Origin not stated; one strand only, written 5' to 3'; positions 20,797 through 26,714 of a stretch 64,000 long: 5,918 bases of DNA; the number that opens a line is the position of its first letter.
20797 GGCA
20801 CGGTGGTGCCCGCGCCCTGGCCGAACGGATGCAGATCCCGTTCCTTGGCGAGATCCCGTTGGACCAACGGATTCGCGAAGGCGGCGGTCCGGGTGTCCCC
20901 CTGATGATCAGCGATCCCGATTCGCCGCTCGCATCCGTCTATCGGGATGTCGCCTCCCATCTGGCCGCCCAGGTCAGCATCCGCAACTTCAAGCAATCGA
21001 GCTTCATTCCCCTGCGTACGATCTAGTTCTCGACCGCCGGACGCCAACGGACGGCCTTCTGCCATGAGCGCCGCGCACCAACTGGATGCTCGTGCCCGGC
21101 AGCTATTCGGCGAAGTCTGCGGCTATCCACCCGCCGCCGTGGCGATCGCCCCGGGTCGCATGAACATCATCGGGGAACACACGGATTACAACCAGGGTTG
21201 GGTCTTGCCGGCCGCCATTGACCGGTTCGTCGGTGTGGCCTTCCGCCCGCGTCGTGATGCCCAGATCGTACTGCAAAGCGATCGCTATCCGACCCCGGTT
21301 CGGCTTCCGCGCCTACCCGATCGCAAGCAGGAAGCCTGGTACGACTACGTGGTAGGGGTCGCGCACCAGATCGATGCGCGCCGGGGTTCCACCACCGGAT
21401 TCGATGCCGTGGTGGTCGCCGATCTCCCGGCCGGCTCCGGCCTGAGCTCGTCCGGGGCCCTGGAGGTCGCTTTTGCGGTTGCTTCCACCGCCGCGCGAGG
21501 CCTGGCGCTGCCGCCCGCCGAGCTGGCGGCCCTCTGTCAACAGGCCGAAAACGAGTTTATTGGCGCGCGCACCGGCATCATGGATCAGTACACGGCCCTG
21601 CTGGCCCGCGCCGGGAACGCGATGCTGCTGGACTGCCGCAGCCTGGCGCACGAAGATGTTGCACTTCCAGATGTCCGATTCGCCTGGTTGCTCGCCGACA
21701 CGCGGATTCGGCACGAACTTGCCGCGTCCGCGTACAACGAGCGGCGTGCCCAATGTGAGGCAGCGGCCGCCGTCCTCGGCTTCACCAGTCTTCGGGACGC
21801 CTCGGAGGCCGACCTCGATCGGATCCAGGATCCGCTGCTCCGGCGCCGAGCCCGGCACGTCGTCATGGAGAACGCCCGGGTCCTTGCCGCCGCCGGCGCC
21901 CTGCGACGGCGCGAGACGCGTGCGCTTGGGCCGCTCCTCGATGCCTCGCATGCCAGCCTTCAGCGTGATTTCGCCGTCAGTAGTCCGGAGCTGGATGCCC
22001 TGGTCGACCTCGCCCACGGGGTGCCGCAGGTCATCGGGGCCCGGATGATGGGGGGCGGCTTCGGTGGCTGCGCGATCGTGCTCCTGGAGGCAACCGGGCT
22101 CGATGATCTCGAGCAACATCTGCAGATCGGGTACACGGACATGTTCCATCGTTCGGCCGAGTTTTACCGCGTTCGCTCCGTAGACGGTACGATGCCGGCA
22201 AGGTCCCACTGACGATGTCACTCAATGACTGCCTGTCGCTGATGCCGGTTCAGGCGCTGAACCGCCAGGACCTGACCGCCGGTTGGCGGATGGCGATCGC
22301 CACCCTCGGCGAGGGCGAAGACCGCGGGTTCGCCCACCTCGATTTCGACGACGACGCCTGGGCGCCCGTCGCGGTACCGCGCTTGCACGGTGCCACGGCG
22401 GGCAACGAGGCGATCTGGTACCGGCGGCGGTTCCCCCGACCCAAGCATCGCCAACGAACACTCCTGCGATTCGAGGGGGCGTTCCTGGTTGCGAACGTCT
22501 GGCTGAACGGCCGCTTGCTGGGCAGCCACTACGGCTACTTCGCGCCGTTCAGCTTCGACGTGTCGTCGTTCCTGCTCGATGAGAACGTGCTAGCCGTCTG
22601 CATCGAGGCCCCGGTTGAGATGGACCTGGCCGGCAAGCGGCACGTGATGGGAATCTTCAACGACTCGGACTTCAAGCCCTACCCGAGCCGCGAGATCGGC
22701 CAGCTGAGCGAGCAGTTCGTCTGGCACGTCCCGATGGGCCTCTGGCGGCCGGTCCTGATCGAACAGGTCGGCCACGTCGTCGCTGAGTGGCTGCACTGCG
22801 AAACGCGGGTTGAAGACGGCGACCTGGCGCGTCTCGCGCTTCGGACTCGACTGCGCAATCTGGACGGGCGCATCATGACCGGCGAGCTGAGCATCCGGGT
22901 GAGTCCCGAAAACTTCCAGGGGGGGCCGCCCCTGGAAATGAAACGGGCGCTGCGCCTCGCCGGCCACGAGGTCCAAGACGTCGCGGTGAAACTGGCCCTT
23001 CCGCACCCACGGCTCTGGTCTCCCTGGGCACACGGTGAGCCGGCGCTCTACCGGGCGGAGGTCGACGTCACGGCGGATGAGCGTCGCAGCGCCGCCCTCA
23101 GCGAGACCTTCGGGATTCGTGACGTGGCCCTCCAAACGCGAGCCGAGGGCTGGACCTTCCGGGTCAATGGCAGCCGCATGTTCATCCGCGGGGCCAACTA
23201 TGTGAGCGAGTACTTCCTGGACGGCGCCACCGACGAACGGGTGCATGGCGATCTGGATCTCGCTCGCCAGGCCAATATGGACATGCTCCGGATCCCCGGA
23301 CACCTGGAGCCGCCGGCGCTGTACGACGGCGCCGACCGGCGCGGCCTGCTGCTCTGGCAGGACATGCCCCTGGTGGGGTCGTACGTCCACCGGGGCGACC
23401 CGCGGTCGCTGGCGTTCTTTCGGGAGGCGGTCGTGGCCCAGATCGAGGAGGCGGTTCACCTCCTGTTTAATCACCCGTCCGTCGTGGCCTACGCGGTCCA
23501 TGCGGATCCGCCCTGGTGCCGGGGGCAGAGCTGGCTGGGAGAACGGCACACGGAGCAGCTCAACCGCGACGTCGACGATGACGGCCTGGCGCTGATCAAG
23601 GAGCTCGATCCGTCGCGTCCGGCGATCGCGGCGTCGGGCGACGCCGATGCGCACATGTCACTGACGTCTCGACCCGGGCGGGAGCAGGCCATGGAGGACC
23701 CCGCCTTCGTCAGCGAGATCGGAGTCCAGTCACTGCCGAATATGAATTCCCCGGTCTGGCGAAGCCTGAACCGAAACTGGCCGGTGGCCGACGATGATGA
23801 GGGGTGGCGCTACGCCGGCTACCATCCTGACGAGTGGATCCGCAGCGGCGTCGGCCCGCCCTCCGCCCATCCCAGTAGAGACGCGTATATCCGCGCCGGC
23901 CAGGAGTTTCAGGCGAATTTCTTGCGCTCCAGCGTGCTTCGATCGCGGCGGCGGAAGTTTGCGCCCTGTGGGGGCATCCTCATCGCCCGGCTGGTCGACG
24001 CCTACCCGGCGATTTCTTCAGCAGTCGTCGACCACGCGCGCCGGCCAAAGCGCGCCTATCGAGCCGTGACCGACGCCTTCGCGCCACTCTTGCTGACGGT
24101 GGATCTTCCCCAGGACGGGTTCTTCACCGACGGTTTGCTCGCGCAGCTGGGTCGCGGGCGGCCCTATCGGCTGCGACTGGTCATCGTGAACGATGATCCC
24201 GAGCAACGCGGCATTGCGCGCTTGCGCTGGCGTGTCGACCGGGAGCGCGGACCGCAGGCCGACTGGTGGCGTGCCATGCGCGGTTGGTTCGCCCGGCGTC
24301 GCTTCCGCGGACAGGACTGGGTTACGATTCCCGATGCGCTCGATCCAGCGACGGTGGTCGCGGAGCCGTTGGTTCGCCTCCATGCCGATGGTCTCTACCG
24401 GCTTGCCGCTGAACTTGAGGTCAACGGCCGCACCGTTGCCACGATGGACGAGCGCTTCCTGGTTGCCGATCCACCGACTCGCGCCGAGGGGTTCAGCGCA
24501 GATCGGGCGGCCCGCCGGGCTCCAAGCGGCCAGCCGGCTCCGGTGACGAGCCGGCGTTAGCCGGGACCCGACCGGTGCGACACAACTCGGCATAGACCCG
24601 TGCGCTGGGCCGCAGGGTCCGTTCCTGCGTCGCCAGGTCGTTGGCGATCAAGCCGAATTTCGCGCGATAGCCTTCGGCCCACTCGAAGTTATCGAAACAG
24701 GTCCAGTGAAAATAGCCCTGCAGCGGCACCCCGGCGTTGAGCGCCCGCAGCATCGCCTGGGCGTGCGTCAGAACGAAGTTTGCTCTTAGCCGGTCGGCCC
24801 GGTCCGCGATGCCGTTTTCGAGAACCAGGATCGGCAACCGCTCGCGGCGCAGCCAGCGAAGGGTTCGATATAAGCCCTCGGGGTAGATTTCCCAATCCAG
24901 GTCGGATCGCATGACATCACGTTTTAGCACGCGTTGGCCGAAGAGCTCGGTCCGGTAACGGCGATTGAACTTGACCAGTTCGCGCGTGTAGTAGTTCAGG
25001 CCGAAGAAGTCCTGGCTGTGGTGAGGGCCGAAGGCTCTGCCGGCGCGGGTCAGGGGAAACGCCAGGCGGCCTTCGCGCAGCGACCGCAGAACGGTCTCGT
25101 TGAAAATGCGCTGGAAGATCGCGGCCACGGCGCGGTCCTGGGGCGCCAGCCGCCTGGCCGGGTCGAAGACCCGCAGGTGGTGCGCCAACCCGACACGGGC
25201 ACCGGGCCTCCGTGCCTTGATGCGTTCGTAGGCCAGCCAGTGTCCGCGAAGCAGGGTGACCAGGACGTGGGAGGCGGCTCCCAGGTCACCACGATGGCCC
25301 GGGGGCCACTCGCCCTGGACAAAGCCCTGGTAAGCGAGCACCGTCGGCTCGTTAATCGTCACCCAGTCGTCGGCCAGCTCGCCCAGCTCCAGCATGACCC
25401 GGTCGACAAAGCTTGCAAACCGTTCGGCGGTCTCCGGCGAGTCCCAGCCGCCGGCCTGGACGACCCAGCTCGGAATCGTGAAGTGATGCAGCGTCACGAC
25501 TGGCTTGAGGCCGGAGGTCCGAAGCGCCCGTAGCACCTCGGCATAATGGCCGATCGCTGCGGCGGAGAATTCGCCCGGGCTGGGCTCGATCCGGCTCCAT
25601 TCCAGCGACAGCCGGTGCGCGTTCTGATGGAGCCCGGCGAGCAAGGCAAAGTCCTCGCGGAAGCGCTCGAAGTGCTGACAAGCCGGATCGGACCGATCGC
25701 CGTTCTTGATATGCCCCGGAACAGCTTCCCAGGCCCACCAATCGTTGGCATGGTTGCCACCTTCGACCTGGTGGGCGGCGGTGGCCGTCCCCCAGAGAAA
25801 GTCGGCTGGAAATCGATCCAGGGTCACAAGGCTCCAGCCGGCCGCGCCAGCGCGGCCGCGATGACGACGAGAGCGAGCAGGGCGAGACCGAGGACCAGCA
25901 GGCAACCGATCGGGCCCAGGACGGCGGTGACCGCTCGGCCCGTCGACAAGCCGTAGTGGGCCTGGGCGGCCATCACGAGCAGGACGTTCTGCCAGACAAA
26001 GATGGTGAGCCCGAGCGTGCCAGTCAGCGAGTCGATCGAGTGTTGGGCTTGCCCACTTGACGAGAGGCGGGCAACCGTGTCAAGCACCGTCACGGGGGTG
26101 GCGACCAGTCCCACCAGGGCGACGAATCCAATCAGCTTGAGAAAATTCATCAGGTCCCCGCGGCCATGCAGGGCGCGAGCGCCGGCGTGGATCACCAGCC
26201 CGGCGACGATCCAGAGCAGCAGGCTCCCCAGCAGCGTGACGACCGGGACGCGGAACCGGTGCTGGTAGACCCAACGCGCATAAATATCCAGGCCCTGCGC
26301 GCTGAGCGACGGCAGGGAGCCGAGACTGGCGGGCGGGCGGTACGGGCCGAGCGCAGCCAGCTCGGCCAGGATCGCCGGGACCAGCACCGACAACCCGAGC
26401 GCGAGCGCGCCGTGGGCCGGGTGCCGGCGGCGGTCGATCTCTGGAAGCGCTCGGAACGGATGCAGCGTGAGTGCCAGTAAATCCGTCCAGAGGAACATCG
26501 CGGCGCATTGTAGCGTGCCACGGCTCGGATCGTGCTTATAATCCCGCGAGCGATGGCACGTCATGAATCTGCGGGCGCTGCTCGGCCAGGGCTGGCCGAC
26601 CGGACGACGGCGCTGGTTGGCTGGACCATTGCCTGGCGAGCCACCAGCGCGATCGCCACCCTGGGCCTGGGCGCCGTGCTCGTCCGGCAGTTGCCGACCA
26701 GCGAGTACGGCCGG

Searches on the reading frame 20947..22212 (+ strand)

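Call 83: search_protein_families(library=pfam, proteins=[window:20947-22212:+], max_evalue=0.0001)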
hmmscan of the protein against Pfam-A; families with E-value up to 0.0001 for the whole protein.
window:20947-22212:+ (421 aa): 3 families
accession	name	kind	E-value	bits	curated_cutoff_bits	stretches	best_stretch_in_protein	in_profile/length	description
PF00288.32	GHMP_kinases_N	-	5.6e-18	65.4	22.3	1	134-219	2-85/87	GHMP kinases N terminal domain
PF10509.15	GalKase_gal_bdg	-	1.4e-17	63.4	23.1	1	53-101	2-49/49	Galactokinase galactose-binding signature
PF08544.19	GHMP_kinases_C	-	1.3e-08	35.6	21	1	316-380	2-66/85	GHMP kinases C terminal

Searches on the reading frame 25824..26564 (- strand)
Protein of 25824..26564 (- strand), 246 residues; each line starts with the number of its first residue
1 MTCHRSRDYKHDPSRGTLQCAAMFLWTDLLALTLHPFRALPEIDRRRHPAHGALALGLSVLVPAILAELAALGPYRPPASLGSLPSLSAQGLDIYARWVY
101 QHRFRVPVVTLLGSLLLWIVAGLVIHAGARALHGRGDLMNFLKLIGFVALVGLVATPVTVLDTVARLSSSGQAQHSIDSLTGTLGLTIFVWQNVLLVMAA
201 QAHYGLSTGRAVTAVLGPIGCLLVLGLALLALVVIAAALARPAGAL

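Call 83: search_protein_families(library=pfam, proteins=[window:25824-26564:-], max_evalue=0.0001)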
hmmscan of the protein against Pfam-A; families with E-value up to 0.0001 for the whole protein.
window:25824-26564:- (246 aa): 1 family
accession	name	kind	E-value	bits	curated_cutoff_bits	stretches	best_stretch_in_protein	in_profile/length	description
PF04893.22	Yip1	-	5.9e-09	36.5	28.6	1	34-227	5-171/173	Yip1 domain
